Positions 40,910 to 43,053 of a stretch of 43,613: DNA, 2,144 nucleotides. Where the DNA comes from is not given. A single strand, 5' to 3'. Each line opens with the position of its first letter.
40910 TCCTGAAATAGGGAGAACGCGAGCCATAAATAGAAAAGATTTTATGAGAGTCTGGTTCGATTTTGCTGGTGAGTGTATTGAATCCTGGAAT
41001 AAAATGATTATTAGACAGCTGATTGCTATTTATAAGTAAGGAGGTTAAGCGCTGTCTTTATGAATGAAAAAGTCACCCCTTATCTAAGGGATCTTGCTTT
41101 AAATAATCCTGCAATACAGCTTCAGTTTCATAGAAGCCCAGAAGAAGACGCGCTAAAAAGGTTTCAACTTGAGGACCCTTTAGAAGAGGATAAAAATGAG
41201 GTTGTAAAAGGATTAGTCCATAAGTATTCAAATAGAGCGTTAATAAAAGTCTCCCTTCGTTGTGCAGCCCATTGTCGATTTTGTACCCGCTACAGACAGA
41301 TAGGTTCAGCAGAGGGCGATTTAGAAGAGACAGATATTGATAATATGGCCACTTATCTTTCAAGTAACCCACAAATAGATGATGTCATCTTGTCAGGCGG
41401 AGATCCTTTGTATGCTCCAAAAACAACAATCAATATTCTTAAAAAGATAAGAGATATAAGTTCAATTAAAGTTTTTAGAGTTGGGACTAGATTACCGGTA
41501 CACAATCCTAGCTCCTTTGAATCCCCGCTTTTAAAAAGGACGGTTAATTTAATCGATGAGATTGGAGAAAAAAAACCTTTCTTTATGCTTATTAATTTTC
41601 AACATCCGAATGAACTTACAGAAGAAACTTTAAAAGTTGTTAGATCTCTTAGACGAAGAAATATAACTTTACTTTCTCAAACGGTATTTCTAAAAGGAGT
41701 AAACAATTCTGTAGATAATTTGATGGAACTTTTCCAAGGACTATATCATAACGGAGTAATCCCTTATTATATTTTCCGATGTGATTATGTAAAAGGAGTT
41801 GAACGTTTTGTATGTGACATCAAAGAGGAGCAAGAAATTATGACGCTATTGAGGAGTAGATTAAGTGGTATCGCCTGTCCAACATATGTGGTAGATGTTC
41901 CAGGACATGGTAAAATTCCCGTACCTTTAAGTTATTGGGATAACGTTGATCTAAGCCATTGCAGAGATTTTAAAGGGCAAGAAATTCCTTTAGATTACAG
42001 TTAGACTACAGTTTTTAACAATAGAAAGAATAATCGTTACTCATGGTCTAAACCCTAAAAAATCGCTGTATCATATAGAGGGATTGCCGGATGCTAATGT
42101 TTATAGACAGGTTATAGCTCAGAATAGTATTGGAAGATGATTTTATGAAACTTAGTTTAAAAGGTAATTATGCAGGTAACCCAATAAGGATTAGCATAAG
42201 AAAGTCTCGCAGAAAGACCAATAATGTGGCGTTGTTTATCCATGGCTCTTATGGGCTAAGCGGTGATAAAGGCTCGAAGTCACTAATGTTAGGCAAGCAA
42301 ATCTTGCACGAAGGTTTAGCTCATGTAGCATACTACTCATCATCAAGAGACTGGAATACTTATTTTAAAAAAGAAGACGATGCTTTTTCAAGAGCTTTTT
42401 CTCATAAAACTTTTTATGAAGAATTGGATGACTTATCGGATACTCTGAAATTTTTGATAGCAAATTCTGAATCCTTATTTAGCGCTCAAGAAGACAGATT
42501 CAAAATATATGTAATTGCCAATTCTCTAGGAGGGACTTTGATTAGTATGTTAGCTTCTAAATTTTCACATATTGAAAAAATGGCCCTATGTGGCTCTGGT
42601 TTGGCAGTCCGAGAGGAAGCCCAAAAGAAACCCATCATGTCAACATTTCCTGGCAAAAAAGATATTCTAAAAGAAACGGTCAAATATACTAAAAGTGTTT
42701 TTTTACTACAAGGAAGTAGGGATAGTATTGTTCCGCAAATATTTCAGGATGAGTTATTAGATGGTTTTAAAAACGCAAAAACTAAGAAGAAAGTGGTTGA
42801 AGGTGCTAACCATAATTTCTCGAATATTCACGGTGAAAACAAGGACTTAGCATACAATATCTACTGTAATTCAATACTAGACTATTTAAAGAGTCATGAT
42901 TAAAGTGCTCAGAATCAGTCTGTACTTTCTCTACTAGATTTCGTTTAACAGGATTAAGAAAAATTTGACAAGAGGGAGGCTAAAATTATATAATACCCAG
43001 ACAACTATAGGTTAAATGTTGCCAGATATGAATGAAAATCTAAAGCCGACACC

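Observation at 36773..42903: Candidate undescribed beta-amino-acid peptide (or peptide-tagging) system: aminotransferase + two ATP-grasp ligases + C39-like peptidase + KamA aminomutase + serine hydrolase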

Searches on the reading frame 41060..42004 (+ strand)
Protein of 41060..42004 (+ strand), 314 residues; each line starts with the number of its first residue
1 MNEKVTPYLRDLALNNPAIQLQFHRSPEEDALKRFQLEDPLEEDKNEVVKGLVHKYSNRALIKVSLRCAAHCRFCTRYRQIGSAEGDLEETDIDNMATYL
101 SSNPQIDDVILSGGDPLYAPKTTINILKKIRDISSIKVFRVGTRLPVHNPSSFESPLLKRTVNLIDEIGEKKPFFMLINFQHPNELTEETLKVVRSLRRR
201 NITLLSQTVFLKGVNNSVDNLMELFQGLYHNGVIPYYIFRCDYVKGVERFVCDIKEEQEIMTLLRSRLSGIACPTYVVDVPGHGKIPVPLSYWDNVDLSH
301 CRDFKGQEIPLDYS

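Call 3: search_protein_families(library=pfam, proteins=[window:41060-42004:+], max_evalue=0.01)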
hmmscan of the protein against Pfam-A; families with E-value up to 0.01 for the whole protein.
window:41060-42004:+ (314 aa): 3 families
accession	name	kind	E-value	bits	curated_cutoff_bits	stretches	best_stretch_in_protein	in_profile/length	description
PF04055.27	Radical_SAM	-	2.7e-10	41.1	29.5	1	63-224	2-165/166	Radical SAM superfamily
PF13353.11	Fer4_12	-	8.2e-06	26.6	22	1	67-134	14-81/137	4Fe-4S single cluster domain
PF12544.13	LAM_C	-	0.0011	19.5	26.7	1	263-292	3-33/127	Lysine-2,3-aminomutase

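Call 4: search_protein_families(library=ncbifam, proteins=[window:41060-42004:+], max_evalue=0.01)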
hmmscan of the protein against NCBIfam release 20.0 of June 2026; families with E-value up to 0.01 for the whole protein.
window:41060-42004:+ (314 aa): 16 families
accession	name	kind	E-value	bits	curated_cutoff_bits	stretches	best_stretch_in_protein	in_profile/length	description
TIGR03820.1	lys_2_3_AblA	equivalog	4.4e-64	216.7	525.4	1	14-292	64-337/417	lysine 2,3-aminomutase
TIGR03822.1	AblA_like_2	hypoth_equivalog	6.9e-64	215.9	396.25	1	15-291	45-318/321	lysine-2,3-aminomutase-like protein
TIGR00238.1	TIGR00238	subfamily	4.6e-58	196.8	199.2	1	7-282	60-331/331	KamA family radical SAM protein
TIGR04368.1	Glu_2_3_NH3_mut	equivalog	1.9e-56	191.3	650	1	6-292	98-381/404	glutamate 2,3-aminomutase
TIGR03821.1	EFP_modif_epmB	equivalog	8.7e-55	185.9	369.3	1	26-283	65-315/321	EF-P beta-lysylation protein EpmB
TIGR04468.1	arg_2_3_am_muta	equivalog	1.6e-52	178.7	600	1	5-297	44-337/351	arginine 2,3-aminomutase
TIGR02491.1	NrdG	equivalog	3.8e-05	23.7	126.1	1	67-134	24-94/154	anaerobic ribonucleoside-triphosphate reductase activating protein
TIGR02495.1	NrdG2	equivalog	6.2e-05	22.4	131.15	1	68-232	26-184/193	anaerobic ribonucleoside-triphosphate reductase activating protein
TIGR04038.1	tatD_link_rSAM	subfamily_domain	0.00021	21.2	129.7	1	54-142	4-94/192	TatD family nuclease-associated radical SAM protein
TIGR04078.1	rSAM_yydG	equivalog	0.00024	20.7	300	1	62-132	5-74/309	YydG family radical SAM peptide epimerase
TIGR03977.1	rSAM_pair_HxsC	equivalog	0.00032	19.7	267.9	1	45-133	12-96/292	His-Xaa-Ser system radical SAM maturase HxsC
NF001199.0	PRK00164.2-1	equivalog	0.00063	19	231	1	62-148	16-102/308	GTP 3',8-cyclase MoaA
TIGR04317.1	W_rSAM_matur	equivalog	0.00094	18.4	380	1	61-132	7-77/349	tungsten cofactor oxidoreductase radical SAM maturase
TIGR02666.1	moaA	equivalog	0.0014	17.7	284.05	1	62-137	14-90/336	GTP 3',8-cyclase MoaA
TIGR02668.1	moaA_archaeal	equivalog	0.0029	16.6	325.25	1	62-226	14-174/303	GTP 3',8-cyclase MoaA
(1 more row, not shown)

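Call 31: search_solved_structures(query=window:41060-42004:+, max_evalue=0.001, show_alignments=2)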
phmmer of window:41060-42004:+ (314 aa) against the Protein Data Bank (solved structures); distinct sequences matched with E-value up to 0.001: 1.
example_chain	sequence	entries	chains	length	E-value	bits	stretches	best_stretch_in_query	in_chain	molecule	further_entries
2a5h_A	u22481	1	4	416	6.9e-51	176.7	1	5-293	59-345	L-lysine 2,3-aminomutase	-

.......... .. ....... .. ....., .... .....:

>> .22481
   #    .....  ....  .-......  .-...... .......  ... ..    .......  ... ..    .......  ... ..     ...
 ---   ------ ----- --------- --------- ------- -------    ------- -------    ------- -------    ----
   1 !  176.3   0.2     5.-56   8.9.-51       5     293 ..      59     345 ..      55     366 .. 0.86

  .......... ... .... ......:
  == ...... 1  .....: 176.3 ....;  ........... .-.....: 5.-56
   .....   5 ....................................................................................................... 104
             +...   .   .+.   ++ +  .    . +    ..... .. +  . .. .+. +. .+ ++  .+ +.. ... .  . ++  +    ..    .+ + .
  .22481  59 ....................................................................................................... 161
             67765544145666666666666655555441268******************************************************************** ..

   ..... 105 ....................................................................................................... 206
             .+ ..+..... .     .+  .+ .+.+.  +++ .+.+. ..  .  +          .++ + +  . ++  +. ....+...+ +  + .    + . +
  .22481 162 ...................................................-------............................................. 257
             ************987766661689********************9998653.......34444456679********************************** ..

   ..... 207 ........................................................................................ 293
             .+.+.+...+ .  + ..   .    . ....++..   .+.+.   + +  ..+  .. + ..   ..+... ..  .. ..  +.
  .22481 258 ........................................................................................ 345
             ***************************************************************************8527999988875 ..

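Call 42: search_protein_families(library=padloc, proteins=[window:41060-42004:+], max_evalue=0.01)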
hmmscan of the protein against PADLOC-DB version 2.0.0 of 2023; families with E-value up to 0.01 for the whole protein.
window:41060-42004:+ (314 aa): 0 families

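Call 48: search_dna_similar(query=window:41060-42004:+, collection=plasmids, mode=protein, max_rows=40, rows=spread)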
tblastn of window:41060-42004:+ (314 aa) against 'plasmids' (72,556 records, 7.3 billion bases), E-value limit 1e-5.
Records with a match: 138; places in all: 154; records where one place covers at least 80% of the query: 82.
Best place of each record, by identity: <60% 138.
By first word of the organism name: Sinorhizobium 28; Rhizobium 26; Paracoccus 9; Escherichia 9; Streptomyces 9; Klebsiella 5; Mesorhizobium 4; Mycetohabitans 4; Rhodococcus 4; Deinococcus 3; and 27 more.
By predicted mobility (MOB-suite, as given by PLSDB): non-mobilizable 67; conjugative 63; mobilizable 8.
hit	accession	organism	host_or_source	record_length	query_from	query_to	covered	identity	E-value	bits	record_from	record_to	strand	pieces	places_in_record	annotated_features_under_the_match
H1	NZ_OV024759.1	Deinococcus radiodurans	-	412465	5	306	96%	38.0%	3e-55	200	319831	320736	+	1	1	KamA family radical SAM protein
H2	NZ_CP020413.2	Leptospira interrogans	Homo sapiens,human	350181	5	292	92%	37.4%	2e-49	183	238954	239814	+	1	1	KamA family radical SAM protein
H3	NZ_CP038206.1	Paracoccus pantotrophus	single cell,soil associated with ...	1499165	4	288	91%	35.4%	3e-48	180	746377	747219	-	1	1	none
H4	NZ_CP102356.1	Paracoccus sp. SMMA_5_TC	pure culture,Lotus pond, a sulfur-borax ...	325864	18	307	92%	34.5%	6e-48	179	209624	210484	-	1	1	lysine-2,3-aminomutase-like protein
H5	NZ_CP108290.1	Kitasatospora sp. NBC_00039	-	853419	4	314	99%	31.6%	2e-38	151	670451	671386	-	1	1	blsG: arginine 2,3-aminomutase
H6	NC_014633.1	Ilyobacter polytropus DSM 2926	marine mud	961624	28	292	84%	36.7%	2e-44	168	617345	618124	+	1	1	ablA: lysine 2,3-aminomutase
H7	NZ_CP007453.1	Peptoclostridium acidaminophilum DSM 3953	black mud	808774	39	292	81%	37.9%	7e-46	173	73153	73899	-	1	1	ablA: lysine 2,3-aminomutase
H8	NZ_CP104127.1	Sinorhizobium sp. M103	Phaseolus vulgaris,cell ...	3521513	15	306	93%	32.5%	4e-39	153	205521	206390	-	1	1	none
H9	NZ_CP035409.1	Bacillus subtilis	cell culture,food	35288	5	284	89%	33.7%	4e-33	167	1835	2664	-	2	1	none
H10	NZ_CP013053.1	Sinorhizobium americanum CCGM7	Phaseolus vulgaris,root nodules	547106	23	292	86%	33.6%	8e-37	147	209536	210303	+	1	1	KamA family radical SAM protein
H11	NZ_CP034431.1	Bradyrhizobium sp. LCT2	Lespedeza cuneata,genome,nodule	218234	4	292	92%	31.3%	5e-35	141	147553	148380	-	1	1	KamA family radical SAM protein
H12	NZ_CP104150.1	Sinorhizobium medicae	Trigonella foenum-graecum,cell culture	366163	4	271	85%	33.1%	6e-36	144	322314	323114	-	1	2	lysine 2,3-aminomutase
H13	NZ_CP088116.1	Sinorhizobium meliloti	cell culture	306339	4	271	85%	32.7%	2e-34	140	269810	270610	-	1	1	lysine 2,3-aminomutase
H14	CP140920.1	Sinorhizobium meliloti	Medicago lupulina,whole organism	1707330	22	313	93%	30.0%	1e-36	146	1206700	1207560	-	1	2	lysine-2,3-aminomutase-like protein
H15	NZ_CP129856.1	Klebsiella pneumoniae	Homo sapiens,whole organism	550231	39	291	81%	34.4%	4e-37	147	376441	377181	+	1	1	epmB: EF-P beta-lysylation protein EpmB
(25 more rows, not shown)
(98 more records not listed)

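Call 50: get_annotated_region(hit=H5, flank=400)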
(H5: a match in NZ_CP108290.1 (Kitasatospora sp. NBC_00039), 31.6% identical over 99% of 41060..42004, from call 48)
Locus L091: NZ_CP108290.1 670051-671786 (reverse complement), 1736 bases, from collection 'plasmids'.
description: Kitasatospora sp. NBC_00039 plasmid unnamed1, complete sequence
organism: Kitasatospora sp. NBC_00039 (NCBI taxid 2903565)
taxonomy: Bacteria; Actinomycetota; Actinomycetes; Kitasatosporales; Streptomycetaceae; Kitasatospora; Kitasatospora sp. NBC 00039
host: -; source: -; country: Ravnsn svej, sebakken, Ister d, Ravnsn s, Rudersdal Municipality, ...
typing (MOB-suite, as given by PLSDB): non-mobilizable
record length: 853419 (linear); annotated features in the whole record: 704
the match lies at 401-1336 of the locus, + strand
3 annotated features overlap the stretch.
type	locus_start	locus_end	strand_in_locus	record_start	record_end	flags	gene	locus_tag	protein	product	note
CDS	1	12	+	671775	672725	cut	blsF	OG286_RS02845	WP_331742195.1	CGA synthase-related protein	GO:0017000 - antibiotic biosynthetic process [Evidence IEA]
CDS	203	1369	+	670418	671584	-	blsG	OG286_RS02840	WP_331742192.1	arginine 2,3-aminomutase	GO:0006525 - arginine metabolic process [Evidence IEA]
CDS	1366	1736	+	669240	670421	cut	-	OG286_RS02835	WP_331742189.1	DegT/DnrJ/EryC1/StrS family aminotransferase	-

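Call 51: get_annotated_region(hit=H6, flank=400)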
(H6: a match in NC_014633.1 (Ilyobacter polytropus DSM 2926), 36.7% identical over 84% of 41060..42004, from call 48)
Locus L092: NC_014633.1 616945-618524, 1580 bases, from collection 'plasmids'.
description: Ilyobacter polytropus DSM 2926 plasmid pILYOP01, complete sequence
organism: Ilyobacter polytropus DSM 2926 (NCBI taxid 572544)
taxonomy: Bacteria; Fusobacteriota; Fusobacteriia; Fusobacteriales; Fusobacteriaceae; Ilyobacter; Ilyobacter polytropus; Ilyobacter polytropus DSM 2926
host: -; source: marine mud; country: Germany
typing (MOB-suite, as given by PLSDB): non-mobilizable; replicon rep_cluster_99
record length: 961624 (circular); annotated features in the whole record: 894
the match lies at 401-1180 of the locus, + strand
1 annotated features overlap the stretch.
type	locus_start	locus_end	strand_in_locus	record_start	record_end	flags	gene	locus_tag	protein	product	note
CDS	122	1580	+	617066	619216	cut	ablA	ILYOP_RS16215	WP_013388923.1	lysine 2,3-aminomutase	GO:0046440 - L-lysine metabolic process [Evidence IEA]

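Call 52: get_annotated_region(hit=H7, flank=400)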
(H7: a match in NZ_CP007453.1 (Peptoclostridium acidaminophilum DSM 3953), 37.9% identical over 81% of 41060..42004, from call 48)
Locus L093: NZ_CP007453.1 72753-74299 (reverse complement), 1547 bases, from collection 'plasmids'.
description: Peptoclostridium acidaminophilum DSM 3953 strain al-2 plasmid EAL2_808p, complete sequence
organism: Peptoclostridium acidaminophilum DSM 3953 (NCBI taxid 1286171)
taxonomy: Bacteria; Bacillota; Clostridia; Peptostreptococcales; Peptoclostridiaceae; Peptoclostridium; Peptoclostridium acidaminophilum; Peptoclostridium acidaminophilum DSM 3953
host: -; source: black mud; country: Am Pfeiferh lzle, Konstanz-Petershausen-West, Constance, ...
typing (MOB-suite, as given by PLSDB): non-mobilizable
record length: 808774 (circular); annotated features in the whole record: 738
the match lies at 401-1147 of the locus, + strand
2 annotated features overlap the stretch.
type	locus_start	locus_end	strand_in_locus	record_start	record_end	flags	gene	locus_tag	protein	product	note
CDS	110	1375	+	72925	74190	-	ablA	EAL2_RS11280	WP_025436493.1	lysine 2,3-aminomutase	GO:0046440 - L-lysine metabolic process [Evidence IEA]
CDS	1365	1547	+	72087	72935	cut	ablB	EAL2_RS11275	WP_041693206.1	putative beta-lysine N-acetyltransferase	-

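Call 53: get_annotated_region(hit=H15, flank=400)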
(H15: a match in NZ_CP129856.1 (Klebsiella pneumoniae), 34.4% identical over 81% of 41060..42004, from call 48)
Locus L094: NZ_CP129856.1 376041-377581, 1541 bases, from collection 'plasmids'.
description: Klebsiella pneumoniae strain 2020S07-151 plasmid p2020S07-151-550k
organism: Klebsiella pneumoniae (NCBI taxid 573)
taxonomy: Bacteria; Pseudomonadota; Gammaproteobacteria; Enterobacterales; Enterobacteriaceae; Klebsiella; Klebsiella pneumoniae
host: -; source: Homo sapiens,whole organism; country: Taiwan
typing (MOB-suite, as given by PLSDB): non-mobilizable
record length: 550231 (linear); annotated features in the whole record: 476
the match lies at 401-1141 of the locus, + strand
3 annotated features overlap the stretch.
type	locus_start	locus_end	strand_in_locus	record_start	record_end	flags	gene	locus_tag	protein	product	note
CDS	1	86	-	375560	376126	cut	efp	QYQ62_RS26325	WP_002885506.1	elongation factor P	GO:0006414 - translational elongation [Evidence IEA]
CDS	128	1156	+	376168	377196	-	epmB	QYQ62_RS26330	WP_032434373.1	EF-P beta-lysylation protein EpmB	GO:0072581 - protein-N6-(L-lysyl)-L-lysine modification to protein-N6-(beta-lysyl)-L-lysine [Evidence IEA]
CDS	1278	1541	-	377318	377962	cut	-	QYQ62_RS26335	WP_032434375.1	winged helix-turn-helix domain-containing protein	GO:0000160 - phosphorelay signal transduction system [Evidence IEA]; GO:0006355 - regulation of DNA-templated ...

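Call 54: get_annotated_region(hit=H4, flank=400)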
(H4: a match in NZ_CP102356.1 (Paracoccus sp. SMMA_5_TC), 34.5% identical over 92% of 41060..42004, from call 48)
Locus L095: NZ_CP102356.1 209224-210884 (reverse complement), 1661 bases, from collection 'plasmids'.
description: Paracoccus sp. SMMA_5_TC plasmid pNSM5TCa, complete sequence
organism: Paracoccus sp. SMMA_5_TC (NCBI taxid 2654280)
taxonomy: Bacteria; Pseudomonadota; Alphaproteobacteria; Rhodobacterales; Paracoccaceae; Paracoccus; Paracoccus sp. SMMA 5 TC
host: -; source: pure culture,Lotus pond, a sulfur-borax hot spring; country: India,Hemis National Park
typing (MOB-suite, as given by PLSDB): non-mobilizable
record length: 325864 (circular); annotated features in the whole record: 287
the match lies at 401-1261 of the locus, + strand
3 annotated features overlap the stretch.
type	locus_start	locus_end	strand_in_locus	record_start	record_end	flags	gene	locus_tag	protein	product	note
CDS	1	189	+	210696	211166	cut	-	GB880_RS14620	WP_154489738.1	SRPBCC family protein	-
CDS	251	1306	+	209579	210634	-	-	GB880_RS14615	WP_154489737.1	lysine-2,3-aminomutase-like protein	-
CDS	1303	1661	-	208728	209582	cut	-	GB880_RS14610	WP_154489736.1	ATP-binding cassette domain-containing protein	-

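Call 55: get_annotated_region(hit=H1, flank=400)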
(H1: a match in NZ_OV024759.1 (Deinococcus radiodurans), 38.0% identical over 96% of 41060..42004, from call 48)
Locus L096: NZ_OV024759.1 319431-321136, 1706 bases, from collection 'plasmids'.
description: Deinococcus radiodurans isolate DRR11 plasmid 3
organism: Deinococcus radiodurans (NCBI taxid 1299)
taxonomy: Bacteria; Deinococcota; Deinococci; Deinococcales; Deinococcaceae; Deinococcus; Deinococcus radiodurans
host: -; source: -; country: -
typing (MOB-suite, as given by PLSDB): non-mobilizable
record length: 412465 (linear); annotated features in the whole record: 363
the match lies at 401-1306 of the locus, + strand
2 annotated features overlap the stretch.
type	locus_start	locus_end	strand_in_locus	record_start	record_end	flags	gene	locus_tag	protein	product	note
CDS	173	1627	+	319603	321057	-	-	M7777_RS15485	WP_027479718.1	KamA family radical SAM protein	-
CDS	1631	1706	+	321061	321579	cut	-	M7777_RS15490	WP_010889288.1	DUF4274 domain-containing protein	-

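Call 56: get_annotated_region(hit=H9, flank=600)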
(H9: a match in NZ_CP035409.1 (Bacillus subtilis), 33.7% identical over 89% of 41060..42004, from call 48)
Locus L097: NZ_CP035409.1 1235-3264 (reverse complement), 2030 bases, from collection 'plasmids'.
description: Bacillus subtilis strain SRCM103612 plasmid unnamed3
organism: Bacillus subtilis (NCBI taxid 1423)
taxonomy: Bacteria; Bacillota; Bacilli; Bacillales; Bacillaceae; Bacillus; Bacillus subtilis
host: -; source: cell culture,food; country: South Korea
typing (MOB-suite, as given by PLSDB): non-mobilizable
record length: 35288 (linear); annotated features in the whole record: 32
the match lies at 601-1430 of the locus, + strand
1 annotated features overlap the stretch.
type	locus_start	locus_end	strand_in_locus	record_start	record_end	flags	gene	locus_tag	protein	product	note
CDS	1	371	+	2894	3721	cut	ablB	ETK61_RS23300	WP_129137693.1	putative beta-lysine N-acetyltransferase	-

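Call 57: get_annotated_region(hit=H12, flank=400)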
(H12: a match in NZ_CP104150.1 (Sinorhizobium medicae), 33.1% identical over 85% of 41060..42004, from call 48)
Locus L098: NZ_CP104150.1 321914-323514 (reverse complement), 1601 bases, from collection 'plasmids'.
description: Sinorhizobium medicae strain SU277 plasmid pSU277_3, complete sequence
organism: Sinorhizobium medicae (NCBI taxid 110321)
taxonomy: Bacteria; Pseudomonadota; Alphaproteobacteria; Hyphomicrobiales; Rhizobiaceae; Sinorhizobium; Sinorhizobium medicae
host: -; source: Trigonella foenum-graecum,cell culture; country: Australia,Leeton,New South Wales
typing (MOB-suite, as given by PLSDB): conjugative; replicon rep_cluster_287,rep_cluster_946; relaxase MOBP; mating-pair formation MPF_T
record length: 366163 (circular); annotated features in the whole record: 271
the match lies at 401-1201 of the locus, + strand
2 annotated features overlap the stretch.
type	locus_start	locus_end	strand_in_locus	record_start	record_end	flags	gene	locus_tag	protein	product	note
CDS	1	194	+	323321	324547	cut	-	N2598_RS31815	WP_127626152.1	acetyl-CoA carboxylase biotin carboxylase subunit family protein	-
CDS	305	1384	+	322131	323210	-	-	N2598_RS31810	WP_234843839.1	lysine 2,3-aminomutase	-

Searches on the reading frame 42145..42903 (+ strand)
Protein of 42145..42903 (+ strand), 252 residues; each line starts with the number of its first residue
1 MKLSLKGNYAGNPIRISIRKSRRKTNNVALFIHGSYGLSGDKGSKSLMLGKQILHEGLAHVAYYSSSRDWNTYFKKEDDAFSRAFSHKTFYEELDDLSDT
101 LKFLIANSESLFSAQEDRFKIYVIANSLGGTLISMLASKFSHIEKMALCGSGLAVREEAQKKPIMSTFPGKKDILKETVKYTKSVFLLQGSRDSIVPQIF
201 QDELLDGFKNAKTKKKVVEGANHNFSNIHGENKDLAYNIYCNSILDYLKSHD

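Call 3: search_protein_families(library=pfam, proteins=[window:42145-42903:+], max_evalue=0.01)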
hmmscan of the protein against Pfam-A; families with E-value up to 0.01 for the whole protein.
window:42145-42903:+ (252 aa): 4 families
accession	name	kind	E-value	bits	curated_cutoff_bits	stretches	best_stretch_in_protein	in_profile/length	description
PF12146.15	Hydrolase_4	-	2.8e-06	27.3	27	0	172-225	181-234/239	Serine aminopeptidase, S33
PF00561.26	Abhydrolase_1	-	8.4e-05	22.8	25.8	0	120-151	70-102/245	alpha/beta hydrolase fold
PF20434.5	BD-FAE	-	0.00023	21.2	26.8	0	84-140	57-110/215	BD-FAE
PF08386.16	Abhydrolase_4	-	0.0099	16.4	21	0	168-226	20-76/103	TAP-like protein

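Call 4: search_protein_families(library=ncbifam, proteins=[window:42145-42903:+], max_evalue=0.01)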
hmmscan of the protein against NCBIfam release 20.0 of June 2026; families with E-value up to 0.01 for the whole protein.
window:42145-42903:+ (252 aa): 0 families

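Call 42: search_protein_families(library=padloc, proteins=[window:42145-42903:+], max_evalue=0.01)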
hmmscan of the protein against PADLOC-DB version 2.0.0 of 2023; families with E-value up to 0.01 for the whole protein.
window:42145-42903:+ (252 aa): 0 families

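Call 87: search_solved_structures(query=window:42145-42903:+, max_evalue=1)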
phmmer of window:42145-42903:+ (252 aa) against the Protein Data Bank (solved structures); distinct sequences matched with E-value up to 1: 13.
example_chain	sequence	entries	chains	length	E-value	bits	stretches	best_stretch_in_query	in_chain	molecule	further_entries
9h0z_A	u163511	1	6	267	0.0019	20.7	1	172-237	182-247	Serine aminopeptidase S33 domain-containing protein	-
7q4h_A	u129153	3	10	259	0.0024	20.4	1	172-236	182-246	Hydrolase_4 domain-containing protein | Serine aminopeptidase S33 domain-containing protein | Prolyl oligopeptidase family protein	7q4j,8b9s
9w30_A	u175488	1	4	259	0.0028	20.2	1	173-234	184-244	Alpha/beta superfamily hydrolase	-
8ynv_A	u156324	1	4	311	0.0093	18.5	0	184-223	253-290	poly(3-hydroxybutyrate) depolymerase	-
3pf8_A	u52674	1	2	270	0.015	17.8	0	175-232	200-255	Cinnamoyl esterase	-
8ynw_A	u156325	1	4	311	0.018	17.6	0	184-223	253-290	Poly(3-hydroxybutyrate) depolymerase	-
9pjb_A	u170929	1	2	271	0.021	17.4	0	115-158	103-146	MHETase MHT043-5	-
3pf9_A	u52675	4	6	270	0.039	16.5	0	175-232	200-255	Cinnamoyl esterase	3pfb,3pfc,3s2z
3qm1_A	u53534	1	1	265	0.043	16.3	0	175-232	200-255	Cinnamoyl esterase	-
3ksr_A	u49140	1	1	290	0.093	15.2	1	168-226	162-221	Putative serine hydrolase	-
7qjn_A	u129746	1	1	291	0.097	15.2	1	171-229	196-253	Dienelactone hydrolase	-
4q3k_A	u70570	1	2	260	0.25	13.8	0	79-142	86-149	MGS-M1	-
7wwh_A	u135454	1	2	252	0.79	12.2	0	177-230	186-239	Alpha/beta hydrolase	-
